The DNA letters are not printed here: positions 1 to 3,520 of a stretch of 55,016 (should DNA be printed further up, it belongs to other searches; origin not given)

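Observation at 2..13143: Same-strand tandem array of three giant mosaic beta-helix surface proteins with a shared C-terminal cassette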

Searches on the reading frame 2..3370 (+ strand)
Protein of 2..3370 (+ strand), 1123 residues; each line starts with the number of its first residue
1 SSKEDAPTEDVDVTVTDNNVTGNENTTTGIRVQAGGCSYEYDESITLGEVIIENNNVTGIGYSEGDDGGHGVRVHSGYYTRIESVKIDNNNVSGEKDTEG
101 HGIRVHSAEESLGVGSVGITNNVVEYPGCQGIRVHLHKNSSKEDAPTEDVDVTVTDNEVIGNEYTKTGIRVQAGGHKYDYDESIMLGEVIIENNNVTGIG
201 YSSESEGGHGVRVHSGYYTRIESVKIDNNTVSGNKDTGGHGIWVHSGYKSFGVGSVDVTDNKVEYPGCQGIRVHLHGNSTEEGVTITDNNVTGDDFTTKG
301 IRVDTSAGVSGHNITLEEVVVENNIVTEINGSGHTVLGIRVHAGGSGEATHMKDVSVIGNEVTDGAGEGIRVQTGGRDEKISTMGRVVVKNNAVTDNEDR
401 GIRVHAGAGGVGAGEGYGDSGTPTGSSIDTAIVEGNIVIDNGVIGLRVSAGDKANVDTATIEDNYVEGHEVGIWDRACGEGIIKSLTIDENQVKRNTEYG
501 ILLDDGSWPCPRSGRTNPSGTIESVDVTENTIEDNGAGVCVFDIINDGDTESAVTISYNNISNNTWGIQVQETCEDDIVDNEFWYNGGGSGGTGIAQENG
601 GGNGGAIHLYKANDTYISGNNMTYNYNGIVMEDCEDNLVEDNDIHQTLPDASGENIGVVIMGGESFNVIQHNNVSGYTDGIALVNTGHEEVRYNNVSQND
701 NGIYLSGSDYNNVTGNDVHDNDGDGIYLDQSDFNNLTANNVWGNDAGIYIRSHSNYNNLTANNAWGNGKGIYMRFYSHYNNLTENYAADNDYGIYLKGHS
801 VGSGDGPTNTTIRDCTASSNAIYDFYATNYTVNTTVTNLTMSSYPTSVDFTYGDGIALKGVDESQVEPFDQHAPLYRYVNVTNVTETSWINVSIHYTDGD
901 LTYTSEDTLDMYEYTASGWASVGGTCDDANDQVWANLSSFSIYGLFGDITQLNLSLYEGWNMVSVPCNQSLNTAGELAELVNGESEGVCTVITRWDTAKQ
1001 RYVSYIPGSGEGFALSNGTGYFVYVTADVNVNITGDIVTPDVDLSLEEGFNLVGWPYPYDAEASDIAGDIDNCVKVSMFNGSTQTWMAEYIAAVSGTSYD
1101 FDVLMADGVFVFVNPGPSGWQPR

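Call 10: search_protein_families(library=pfam, proteins=[window:2-3370:+], max_evalue=0.01)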
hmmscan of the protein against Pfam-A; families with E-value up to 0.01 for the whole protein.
window:2-3370:+ (1123 aa): 2 families
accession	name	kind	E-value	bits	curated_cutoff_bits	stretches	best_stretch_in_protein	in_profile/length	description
PF13229.12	Beta_helix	-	8.6e-40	136.4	25.9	5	606-762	2-156/158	Right handed beta helix region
PF05048.19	NosD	-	1.3e-27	97.1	23.6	3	598-763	14-168/212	Periplasmic copper-binding protein (NosD)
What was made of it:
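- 2..3373 (+): g1: beta-helix protein gene, 5' end cut by the window edge (1123 codons visible). Pfam Beta_helix and NosD (call 10).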

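Call 11: search_protein_families(library=ncbifam, proteins=[window:2-3370:+], max_evalue=0.01)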
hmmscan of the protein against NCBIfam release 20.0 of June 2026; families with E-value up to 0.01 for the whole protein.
window:2-3370:+ (1123 aa): 2 families
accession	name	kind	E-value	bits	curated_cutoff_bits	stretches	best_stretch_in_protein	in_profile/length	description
TIGR03804.1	para_beta_helix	repeat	1.4e-20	72.6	19.45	4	680-722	1-43/44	parallel beta-helix repeat protein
TIGR04247.1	NosD_copper_fam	subfamily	2.1e-14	52.9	300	2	600-786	123-307/377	nitrous oxide reductase family maturation protein NosD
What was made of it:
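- Checked: All three hit Pfam Beta_helix (PF13229, E 1e-40 to 1e-47) and NosD (PF05048), and the TIGR03804 parallel beta-helix repeat (calls 10, 11).
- Beta-helix identity: calls 10, 11.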
